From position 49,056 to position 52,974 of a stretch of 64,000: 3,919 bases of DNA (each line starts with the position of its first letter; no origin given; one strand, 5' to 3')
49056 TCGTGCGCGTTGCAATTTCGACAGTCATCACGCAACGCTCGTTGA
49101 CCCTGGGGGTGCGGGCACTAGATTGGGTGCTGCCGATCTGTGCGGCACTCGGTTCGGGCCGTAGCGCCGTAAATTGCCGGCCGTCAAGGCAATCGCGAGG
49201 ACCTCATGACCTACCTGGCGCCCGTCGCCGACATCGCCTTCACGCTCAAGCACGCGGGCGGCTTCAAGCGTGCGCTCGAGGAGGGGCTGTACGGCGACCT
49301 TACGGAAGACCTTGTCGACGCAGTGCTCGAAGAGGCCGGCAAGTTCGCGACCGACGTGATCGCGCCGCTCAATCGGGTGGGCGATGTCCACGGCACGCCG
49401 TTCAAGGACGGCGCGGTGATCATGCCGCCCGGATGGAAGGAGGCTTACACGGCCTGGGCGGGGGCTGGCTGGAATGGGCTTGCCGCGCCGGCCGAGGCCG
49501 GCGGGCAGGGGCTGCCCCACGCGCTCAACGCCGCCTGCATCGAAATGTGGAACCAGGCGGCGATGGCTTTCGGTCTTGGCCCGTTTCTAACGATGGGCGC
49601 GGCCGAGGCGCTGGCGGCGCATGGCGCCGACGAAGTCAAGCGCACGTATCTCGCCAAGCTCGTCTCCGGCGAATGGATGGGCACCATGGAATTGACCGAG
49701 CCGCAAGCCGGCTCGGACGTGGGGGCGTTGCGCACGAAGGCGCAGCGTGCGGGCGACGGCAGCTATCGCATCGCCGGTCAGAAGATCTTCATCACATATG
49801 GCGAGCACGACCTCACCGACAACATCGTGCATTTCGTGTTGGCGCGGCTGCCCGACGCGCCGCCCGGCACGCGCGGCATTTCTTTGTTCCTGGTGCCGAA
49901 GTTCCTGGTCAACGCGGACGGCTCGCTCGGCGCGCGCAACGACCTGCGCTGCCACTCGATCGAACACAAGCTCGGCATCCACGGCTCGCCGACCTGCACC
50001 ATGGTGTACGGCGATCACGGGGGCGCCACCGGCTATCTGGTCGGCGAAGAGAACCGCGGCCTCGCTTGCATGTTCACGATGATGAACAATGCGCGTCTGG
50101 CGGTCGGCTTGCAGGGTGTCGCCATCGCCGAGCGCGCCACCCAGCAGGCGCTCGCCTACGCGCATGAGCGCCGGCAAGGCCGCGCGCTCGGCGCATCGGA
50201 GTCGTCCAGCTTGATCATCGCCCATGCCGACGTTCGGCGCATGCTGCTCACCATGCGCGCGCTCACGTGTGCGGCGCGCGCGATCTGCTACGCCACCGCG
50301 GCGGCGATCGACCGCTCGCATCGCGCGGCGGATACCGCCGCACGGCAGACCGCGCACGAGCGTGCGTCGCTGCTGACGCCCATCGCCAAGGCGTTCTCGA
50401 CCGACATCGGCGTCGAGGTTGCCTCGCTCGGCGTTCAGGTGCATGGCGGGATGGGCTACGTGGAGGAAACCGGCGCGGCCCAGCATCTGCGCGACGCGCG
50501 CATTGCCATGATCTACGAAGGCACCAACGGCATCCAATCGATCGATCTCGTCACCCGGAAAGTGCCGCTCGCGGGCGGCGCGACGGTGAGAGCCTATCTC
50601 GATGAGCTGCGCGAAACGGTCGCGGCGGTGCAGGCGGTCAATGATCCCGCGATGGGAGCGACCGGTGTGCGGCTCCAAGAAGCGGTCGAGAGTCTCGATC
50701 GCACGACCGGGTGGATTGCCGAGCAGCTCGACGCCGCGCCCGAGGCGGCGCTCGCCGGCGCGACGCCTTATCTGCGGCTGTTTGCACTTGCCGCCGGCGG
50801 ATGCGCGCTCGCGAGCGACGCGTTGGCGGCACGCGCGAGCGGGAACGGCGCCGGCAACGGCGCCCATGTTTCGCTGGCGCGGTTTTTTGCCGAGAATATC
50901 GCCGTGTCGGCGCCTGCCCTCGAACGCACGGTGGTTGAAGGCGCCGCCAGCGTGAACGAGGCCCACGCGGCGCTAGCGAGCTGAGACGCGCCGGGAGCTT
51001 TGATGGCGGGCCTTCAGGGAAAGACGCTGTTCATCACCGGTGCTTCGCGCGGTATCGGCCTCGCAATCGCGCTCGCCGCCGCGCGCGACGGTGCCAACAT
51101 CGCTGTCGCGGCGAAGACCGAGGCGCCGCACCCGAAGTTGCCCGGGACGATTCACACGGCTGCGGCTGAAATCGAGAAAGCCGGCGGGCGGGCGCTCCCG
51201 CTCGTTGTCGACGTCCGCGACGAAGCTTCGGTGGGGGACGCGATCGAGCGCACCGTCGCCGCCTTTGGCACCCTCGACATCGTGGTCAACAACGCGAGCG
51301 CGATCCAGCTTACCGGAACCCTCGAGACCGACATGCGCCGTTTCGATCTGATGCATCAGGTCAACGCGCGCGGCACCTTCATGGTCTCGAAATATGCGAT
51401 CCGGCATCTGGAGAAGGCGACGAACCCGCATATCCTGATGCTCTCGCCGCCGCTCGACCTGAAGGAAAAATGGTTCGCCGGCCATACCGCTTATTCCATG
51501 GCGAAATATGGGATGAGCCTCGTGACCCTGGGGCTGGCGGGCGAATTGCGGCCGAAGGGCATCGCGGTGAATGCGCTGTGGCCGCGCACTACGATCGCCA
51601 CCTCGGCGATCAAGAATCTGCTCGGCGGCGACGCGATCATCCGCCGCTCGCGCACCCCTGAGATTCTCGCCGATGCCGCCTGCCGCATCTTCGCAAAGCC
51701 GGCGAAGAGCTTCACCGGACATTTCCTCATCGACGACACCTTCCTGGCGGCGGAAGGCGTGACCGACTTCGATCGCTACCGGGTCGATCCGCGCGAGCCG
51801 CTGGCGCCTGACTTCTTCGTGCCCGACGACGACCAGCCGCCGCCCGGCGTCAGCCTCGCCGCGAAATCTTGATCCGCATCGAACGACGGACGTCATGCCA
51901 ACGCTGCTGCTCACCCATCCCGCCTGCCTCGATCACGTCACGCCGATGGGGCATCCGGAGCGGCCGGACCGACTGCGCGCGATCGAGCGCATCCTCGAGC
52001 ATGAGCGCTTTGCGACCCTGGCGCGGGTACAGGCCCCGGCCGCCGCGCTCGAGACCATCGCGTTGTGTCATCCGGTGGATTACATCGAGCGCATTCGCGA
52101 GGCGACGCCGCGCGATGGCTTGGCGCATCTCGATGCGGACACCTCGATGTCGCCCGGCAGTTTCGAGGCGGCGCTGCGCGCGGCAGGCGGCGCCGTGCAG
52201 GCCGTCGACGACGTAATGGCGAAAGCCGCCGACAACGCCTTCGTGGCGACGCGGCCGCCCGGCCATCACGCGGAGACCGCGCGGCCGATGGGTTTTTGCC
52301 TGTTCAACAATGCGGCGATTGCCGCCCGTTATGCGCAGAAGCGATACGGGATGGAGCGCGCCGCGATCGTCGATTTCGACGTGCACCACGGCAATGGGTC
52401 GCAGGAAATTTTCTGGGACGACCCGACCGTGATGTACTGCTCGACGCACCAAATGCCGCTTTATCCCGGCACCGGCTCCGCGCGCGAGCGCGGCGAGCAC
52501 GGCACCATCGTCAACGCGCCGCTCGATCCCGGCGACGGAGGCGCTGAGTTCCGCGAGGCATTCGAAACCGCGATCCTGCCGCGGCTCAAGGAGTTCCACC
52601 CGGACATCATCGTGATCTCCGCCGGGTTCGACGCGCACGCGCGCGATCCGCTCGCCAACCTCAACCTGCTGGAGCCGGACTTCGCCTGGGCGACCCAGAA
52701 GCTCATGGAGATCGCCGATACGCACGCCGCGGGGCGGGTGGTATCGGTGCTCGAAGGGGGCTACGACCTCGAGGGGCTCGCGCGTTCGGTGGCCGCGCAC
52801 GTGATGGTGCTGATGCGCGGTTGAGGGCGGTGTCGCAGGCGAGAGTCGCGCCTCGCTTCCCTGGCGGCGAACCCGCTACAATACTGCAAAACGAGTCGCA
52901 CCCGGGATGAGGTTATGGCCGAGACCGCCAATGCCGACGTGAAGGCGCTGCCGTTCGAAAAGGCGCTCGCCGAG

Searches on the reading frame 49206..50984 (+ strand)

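Call 60: search_protein_families(library=pfam, proteins=[window:49206-50984:+], max_evalue=0.0001)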
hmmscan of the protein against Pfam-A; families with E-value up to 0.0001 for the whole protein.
window:49206-50984:+ (592 aa): 5 families
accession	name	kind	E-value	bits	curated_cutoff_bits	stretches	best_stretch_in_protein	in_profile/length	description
PF00441.29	Acyl-CoA_dh_1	-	2.5e-23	83.3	22.4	1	283-446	1-143/150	Acyl-CoA dehydrogenase, C-terminal domain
PF12806.12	Acyl-CoA_dh_C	-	2.9e-18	66.6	30.3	1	465-585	2-122/124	Acetyl-CoA dehydrogenase C-terminal like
PF02770.24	Acyl-CoA_dh_M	-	4.1e-14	53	33.3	1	161-268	2-94/97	Acyl-CoA dehydrogenase, middle domain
PF02771.21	Acyl-CoA_dh_N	-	6.4e-11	43.1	22.9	1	39-156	6-113/113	Acyl-CoA dehydrogenase, N-terminal domain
PF22924.1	ACOX_C_alpha1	-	3e-08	34.1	27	1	292-443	3-159/169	Acyl-CoA oxidase, C-alpha1 domain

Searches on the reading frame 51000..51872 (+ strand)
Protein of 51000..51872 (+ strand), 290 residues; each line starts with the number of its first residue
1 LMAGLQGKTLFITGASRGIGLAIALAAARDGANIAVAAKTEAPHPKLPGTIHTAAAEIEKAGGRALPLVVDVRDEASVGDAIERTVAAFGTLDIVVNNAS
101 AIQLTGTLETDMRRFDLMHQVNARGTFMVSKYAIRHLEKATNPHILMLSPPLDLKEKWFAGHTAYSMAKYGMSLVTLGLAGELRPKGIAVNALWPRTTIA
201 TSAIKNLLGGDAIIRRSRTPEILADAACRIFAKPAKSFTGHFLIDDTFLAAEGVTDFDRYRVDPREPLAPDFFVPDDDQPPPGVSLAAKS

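Call 60: search_protein_families(library=pfam, proteins=[window:51000-51872:+], max_evalue=0.0001)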
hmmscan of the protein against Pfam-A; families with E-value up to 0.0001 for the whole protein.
window:51000-51872:+ (290 aa): 2 families
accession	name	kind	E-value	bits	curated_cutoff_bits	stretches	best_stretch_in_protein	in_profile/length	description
PF00106.31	adh_short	-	1.2e-32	113.4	26.6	1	8-198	1-182/195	short chain dehydrogenase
PF13561.12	adh_short_C2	-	3.8e-31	108.9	27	1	14-242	1-228/236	Enoyl-(Acyl carrier protein) reductase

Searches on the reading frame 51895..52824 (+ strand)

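Call 60: search_protein_families(library=pfam, proteins=[window:51895-52824:+], max_evalue=0.0001)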
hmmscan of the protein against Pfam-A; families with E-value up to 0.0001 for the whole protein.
window:51895-52824:+ (309 aa): 1 family
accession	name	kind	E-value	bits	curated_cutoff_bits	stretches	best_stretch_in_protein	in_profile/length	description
PF00850.24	Hist_deacetyl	-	6.1e-95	318.4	27.9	1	20-305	1-297/298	Histone deacetylase domain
